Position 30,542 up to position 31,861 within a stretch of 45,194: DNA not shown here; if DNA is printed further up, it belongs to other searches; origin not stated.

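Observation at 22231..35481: Self-contained F420 cassette: cofactor biosynthesis, cofactor recharging and a hydantoinase / CoA-ligase / thioesterase / 2xLLM module in one 11-gene operon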

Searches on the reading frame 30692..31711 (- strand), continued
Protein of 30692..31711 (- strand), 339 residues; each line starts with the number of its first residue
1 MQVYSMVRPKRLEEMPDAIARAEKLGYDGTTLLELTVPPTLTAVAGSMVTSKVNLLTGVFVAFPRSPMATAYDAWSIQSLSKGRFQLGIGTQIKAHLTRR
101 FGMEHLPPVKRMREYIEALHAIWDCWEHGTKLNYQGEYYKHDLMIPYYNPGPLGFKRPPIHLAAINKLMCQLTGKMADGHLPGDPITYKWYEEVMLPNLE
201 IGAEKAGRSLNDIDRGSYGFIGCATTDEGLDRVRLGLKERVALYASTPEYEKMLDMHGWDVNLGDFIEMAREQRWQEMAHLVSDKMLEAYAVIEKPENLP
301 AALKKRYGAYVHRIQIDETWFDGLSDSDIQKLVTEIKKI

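Call 77: find_encoding_contigs(protein=P0039, flank=10000, max_places=2)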
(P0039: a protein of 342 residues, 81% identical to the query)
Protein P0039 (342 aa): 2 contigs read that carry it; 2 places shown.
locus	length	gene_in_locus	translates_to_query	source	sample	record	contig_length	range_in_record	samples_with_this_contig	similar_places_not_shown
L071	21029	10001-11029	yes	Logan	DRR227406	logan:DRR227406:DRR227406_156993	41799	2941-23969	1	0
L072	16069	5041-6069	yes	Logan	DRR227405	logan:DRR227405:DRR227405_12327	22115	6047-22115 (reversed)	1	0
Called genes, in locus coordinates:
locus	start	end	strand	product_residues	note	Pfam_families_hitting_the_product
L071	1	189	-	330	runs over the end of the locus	PF00389:2-Hacid_dh, PF02826:2-Hacid_dh_C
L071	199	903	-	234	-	PF00392:GntR, PF07729:FCD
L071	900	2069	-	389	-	PF02746:MR_MLE_N, PF13378:MR_MLE_C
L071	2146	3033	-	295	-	PF01261:AP_endonuc_2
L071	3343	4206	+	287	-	PF01261:AP_endonuc_2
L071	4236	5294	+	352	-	PF01261:AP_endonuc_2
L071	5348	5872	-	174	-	PF22381:Staph_reg_Sar_Rot (weak), PF01978:TrmB (weak), PF22166:WHD_ArnR1 (faint), PF01047:MarR, PF12802:MarR_2, PF13412:HTH_24 (faint), PF13463:HTH_27 (weak), PF13730:HTH_36 (faint)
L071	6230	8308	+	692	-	PF05378:Hydant_A_N, PF01968:Hydantoinase_A, PF19278:Hydant_A_C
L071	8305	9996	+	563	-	PF02538:Hydantoinase_B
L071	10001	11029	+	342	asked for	PF00296:Bac_luciferase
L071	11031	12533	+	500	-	PF00501:AMP-binding, PF13193:AMP-binding_C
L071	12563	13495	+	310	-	PF00296:Bac_luciferase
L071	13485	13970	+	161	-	PF13622:4HBT_3 (weak), PF03061:4HBT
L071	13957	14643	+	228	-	PF03807:F420_oxidored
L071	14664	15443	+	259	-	PF01996:F420_ligase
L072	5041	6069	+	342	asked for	PF00296:Bac_luciferase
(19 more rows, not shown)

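Call 84: search_dna_similar(query=window:30692-31711:-, collection=plasmids, mode=protein, max_evalue=1e-40, max_rows=30)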
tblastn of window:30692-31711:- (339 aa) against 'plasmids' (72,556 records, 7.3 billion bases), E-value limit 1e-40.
Records with a match: 22; places in all: 24; records where one place covers at least 80% of the query: 19.
Best place of each record, by identity: <60% 22.
By first word of the organism name: Rhodococcus 14; Halomarina 2; Natrinema 2; Natribaculum 2; Halococcus 1; Mycobacterium 1.
By predicted mobility (MOB-suite, as given by PLSDB): non-mobilizable 17; mobilizable 5.
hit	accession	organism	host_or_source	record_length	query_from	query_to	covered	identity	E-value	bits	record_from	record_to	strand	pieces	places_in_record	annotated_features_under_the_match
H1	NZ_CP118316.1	Rhodococcus sp. DK180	pure culture,crude oil-contaminated soil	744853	21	325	90%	39.7%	3e-68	239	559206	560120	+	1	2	TIGR03617 family F420-dependent LLM class oxidoreductase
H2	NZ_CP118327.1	Rhodococcus sp. DK17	pure culture,crude oil-contaminated soil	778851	21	325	90%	39.7%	3e-68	239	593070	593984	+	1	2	TIGR03617 family F420-dependent LLM class oxidoreductase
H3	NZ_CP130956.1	Rhodococcus opacus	cell culture,Sod-podzolic soil ...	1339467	23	316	87%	38.1%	2e-62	221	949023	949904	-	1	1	none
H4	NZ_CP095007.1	Halococcus dombrowskii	Direct from delivered sample,Rock salt ...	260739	1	318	94%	35.0%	3e-51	189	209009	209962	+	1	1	TIGR03617 family F420-dependent LLM class oxidoreductase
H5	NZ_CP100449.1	Halomarina sp. BCD28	cell culture,sediment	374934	23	316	87%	37.5%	8e-53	194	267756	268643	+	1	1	TIGR03617 family F420-dependent LLM class oxidoreductase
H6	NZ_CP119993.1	Halomarina sp. PSR21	cell culture,saline soil from Tarim ...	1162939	13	326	93%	35.1%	9e-48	179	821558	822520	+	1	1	record has no annotation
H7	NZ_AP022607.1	Mycobacterium branderi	-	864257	22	316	87%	37.2%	1e-53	196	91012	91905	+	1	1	TIGR03617 family F420-dependent LLM class oxidoreductase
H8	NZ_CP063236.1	Rhodococcus qingshengii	soil,Saratov Oil Refinery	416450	45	324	83%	38.9%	3e-63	224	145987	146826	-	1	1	TIGR03617 family F420-dependent LLM class oxidoreductase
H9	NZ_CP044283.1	Rhodococcus erythropolis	soil,rubber production plant territory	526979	45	324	83%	38.9%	3e-63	224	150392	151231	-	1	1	TIGR03617 family F420-dependent LLM class oxidoreductase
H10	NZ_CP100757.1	Natrinema gelatinilyticum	marine sediment,sediment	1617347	22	316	87%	35.8%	2e-51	190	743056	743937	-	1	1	record has no annotation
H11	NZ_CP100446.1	Natrinema caseinilyticum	marine sediment,sediment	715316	22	316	87%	35.1%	8e-52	191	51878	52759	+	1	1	TIGR03617 family F420-dependent LLM class oxidoreductase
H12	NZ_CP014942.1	Rhodococcus sp. BH4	cell culture,sludge of membrane ...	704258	12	330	94%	32.3%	6e-51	188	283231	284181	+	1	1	TIGR03617 family F420-dependent LLM class oxidoreductase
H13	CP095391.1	Natribaculum breve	cell culture,saline soil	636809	9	314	90%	33.4%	1e-44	170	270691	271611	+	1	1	none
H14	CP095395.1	Natribaculum longum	cell culture,saline soil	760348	9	314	90%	33.4%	1e-44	170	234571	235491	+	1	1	none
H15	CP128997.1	Rhodococcus opacus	sludge,sludge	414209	12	316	90%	32.8%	3e-55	201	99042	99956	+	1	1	LLM class F420-dependent oxidoreductase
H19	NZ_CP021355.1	Rhodococcus oxybenzonivorans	river sediment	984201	12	316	90%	32.5%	6e-55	200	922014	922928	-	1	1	TIGR03617 family F420-dependent LLM class oxidoreductase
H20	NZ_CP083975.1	Rhodococcus rhodochrous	compost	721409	50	314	78%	36.8%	3e-51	189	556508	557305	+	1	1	TIGR03617 family F420-dependent LLM class oxidoreductase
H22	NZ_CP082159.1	Rhodococcus opacus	bacterial isolate,soil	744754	50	314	78%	36.3%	8e-50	185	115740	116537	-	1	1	TIGR03617 family F420-dependent LLM class oxidoreductase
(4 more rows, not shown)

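Call 85: get_annotated_region(hit=H2, flank=9000)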
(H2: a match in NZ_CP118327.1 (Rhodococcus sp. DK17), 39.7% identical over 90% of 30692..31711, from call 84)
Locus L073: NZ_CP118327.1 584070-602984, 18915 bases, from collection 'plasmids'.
description: Rhodococcus sp. DK17 plasmid pDK3, complete sequence
organism: Rhodococcus sp. DK17 (NCBI taxid 186196)
taxonomy: Bacteria; Actinomycetota; Actinomycetes; Mycobacteriales; Nocardiaceae; Rhodococcus; Rhodococcus sp. DK17
host: -; source: pure culture,crude oil-contaminated soil; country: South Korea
typing (MOB-suite, as given by PLSDB): non-mobilizable
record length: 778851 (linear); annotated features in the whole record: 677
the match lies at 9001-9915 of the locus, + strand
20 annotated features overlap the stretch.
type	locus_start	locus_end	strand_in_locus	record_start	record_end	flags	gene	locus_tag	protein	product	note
CDS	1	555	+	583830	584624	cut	-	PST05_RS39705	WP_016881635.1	SDR family NAD(P)-dependent oxidoreductase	-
CDS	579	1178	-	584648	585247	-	-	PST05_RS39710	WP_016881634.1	cysteine hydrolase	-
CDS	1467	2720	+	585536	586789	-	-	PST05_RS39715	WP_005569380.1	cytochrome P450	-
CDS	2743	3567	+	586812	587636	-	-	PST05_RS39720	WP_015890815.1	enoyl-CoA hydratase-related protein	-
CDS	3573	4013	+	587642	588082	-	-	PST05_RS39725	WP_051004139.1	Zn-ribbon domain-containing OB-fold protein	-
CDS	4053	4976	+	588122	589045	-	-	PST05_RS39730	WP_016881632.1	SDR family NAD(P)-dependent oxidoreductase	-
CDS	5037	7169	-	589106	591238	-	-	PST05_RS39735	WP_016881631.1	acyl-CoA dehydrogenase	-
CDS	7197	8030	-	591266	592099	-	-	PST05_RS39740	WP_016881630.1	enoyl-CoA hydratase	-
CDS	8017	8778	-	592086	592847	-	-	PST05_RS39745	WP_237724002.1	FCD domain-containing protein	-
CDS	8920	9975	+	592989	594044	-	-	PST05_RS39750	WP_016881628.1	TIGR03617 family F420-dependent LLM class oxidoreductase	GO:0008150 - biological_process [Evidence IEA]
CDS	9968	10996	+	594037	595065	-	-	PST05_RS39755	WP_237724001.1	DUF2889 domain-containing protein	-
CDS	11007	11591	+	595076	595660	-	-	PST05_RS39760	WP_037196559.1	nuclear transport factor 2 family protein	-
CDS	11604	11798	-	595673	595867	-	-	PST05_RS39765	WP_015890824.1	ferredoxin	-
CDS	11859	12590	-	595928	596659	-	-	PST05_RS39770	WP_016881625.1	tyrosine-protein phosphatase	GO:0006470 - protein dephosphorylation [Evidence IEA]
CDS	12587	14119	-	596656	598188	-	-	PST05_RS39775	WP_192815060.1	class I adenylate-forming enzyme family protein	-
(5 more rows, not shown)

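Call 86: find_encoding_contigs(protein=P0132, flank=10000, max_places=3)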
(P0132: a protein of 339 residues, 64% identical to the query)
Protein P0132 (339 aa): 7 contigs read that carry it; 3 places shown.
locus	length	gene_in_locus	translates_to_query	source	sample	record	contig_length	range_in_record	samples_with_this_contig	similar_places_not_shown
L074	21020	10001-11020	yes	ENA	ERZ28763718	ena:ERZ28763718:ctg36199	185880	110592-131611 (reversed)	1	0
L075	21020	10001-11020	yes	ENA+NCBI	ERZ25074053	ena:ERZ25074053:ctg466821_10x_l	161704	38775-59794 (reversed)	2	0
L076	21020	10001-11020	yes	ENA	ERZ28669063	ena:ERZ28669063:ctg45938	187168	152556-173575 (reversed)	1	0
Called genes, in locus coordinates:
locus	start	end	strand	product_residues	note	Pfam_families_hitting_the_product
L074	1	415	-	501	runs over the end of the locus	PF22483:Mu-transpos_C_2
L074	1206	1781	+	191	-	PF22483:Mu-transpos_C_2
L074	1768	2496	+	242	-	PF01695:IstB_IS21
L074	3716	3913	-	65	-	-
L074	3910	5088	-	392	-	PF01435:Peptidase_M48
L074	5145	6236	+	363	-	PF01019:G_glu_transpept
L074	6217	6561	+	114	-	-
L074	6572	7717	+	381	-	PF00155:Aminotran_1_2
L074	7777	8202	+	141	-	-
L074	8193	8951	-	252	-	PF01144:CoA_trans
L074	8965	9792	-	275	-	PF01144:CoA_trans (weak)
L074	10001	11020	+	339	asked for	PF00296:Bac_luciferase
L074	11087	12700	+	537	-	PF00501:AMP-binding, PF13193:AMP-binding_C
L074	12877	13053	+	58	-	-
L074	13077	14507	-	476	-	PF20042:DUF6444, PF13005:zf-IS66 (faint), PF03050:DDE_Tnp_IS66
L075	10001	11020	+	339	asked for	PF00296:Bac_luciferase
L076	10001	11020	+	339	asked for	PF00296:Bac_luciferase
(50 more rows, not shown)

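Call 100: predict_structure(alignment_id=A2)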
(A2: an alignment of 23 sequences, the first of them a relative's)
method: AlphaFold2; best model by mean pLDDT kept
length: 339 residues; sequences in the alignment: 23
mean_pLDDT: 78.6   pTM: 0.79
mean pLDDT of the five models: 78.6, 61.5, 56.3, 56.1, 55.3
residues with pLDDT >= 90: 78; 70-90: 188; 50-70: 43; < 50: 30
segments of 3 or more residues with pLDDT < 50: 35-37, 62-64, 92-107, 175-180
pLDDT, mean of each block of 10 residues (from residue 1): 85 86 93 59 78 74 66 83 80 43 47 81 89 88 74 81 63 52 67 81 78 74 96 93 74 79 76 85 89 95 86 86 96 94
secondary structure, 60 per line:
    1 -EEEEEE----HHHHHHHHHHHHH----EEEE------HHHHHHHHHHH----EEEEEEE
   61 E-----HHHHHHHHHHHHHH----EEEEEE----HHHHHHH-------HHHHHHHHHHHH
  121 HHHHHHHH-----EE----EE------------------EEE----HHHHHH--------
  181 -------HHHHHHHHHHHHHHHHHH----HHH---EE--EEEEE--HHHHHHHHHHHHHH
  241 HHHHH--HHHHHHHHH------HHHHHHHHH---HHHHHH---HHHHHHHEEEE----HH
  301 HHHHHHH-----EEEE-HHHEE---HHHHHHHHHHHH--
elements in order: E2-7 H12-24 E29-32 H39-49 E54-61 H67-80 E85-90 H95-101 H109-128 E160-162 H167-172 H188-205 E220-224 H227-245 H248-256 H263-271 H275-280 H284-290 E291-294 H299-307 E313-316 H326-337

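Call 103: fold_search(model_id=the predicted structure, library=pdb)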
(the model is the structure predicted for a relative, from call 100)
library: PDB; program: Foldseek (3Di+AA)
matches with E <= 10: 1426; with E <= 0.001: 142
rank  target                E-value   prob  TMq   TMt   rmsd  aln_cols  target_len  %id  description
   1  8qpl_A                6.3e-17  1.00  0.79  0.80   4.0       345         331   25  F420-Dependent Methylene-Tetrahydromethanopterin Reductase with F420 from Methanocaldococcus jannaschii (released 2024-05-29)
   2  8qpm_A                1.2e-16  1.00  0.77  0.80   4.1       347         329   24  Structure of methylene-tetrahydromethanopterin reductase from Methanocaldococcus jannaschii (released 2024-05-29)
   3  8qpm_C                1.7e-16  1.00  0.78  0.81   4.0       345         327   24  Structure of methylene-tetrahydromethanopterin reductase from Methanocaldococcus jannaschii (released 2024-05-29)
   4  8qpl_B                4.2e-16  1.00  0.77  0.80   4.2       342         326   24  F420-Dependent Methylene-Tetrahydromethanopterin Reductase with F420 from Methanocaldococcus jannaschii (released 2024-05-29)
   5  1ezw                  6.9e-16  1.00  0.82  0.80   3.2       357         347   20  STRUCTURE OF COENZYME F420 DEPENDENT TETRAHYDROMETHANOPTERIN REDUCTASE FROM METHANOPYRUS KANDLERI (released 2000-09-06)
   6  1z69_A                7.6e-16  1.00  0.78  0.80   4.1       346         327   21  Crystal structure of methylenetetrahydromethanopterin reductase (Mer) in complex with coenzyme F420 (released 2005-06-21)
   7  8qq8                  1.2e-15  1.00  0.79  0.81   4.0       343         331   24  Crystal Structure of F420-dependent Methylene-Tetrahydromethanopterin Reductase Mutant E6Q from Methanocaldococcus Janna (released 2024-05-29)
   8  1f07_A                1.7e-15  1.00  0.76  0.80   4.2       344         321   22  STRUCTURE OF COENZYME F420 DEPENDENT TETRAHYDROMETHANOPTERIN REDUCTASE FROM METHANOBACTERIUM THERMOAUTOTROPHICUM (released 2000-09-06)
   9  5lxe_A                1.9e-11  1.00  0.66  0.69   5.2       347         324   18  F420-dependent glucose-6-phosphate dehydrogenase from Rhodococcus jostii RHA1 (released 2016-12-28)
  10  3c8n_D                2.5e-11  1.00  0.68  0.70   5.6       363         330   17  Crystal structure of apo-FGD1 from Mycobacterium tuberculosis (released 2008-04-22)
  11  9fp4_B                3.3e-11  1.00  0.67  0.69   5.2       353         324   19  FGD2 (Rv0132c) from Mycobacterium tuberculosis crystallised with Anderson-Evans polyoxotungstate (released 2025-06-25)
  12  1rhc                  3.4e-11  1.00  0.71  0.73   5.0       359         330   15  F420-dependent secondary alcohol dehydrogenase in complex with an F420-acetone adduct (released 2004-03-30)
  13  5lxe_B                6.6e-11  1.00  0.64  0.70   5.7       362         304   17  F420-dependent glucose-6-phosphate dehydrogenase from Rhodococcus jostii RHA1 (released 2016-12-28)
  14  5tlc_B                6.6e-11  1.00  0.68  0.55   7.0       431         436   14  Crystal structure of BdsA from Bacillus subtilis WU-S2B (released 2017-05-03)
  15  5xkd_A                8.7e-11  1.00  0.70  0.55   6.5       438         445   14  Crystal structure of dibenzothiophene sulfone monooxygenase BdsA in complex with FMN at 2.4 angstrom (released 2018-05-09)
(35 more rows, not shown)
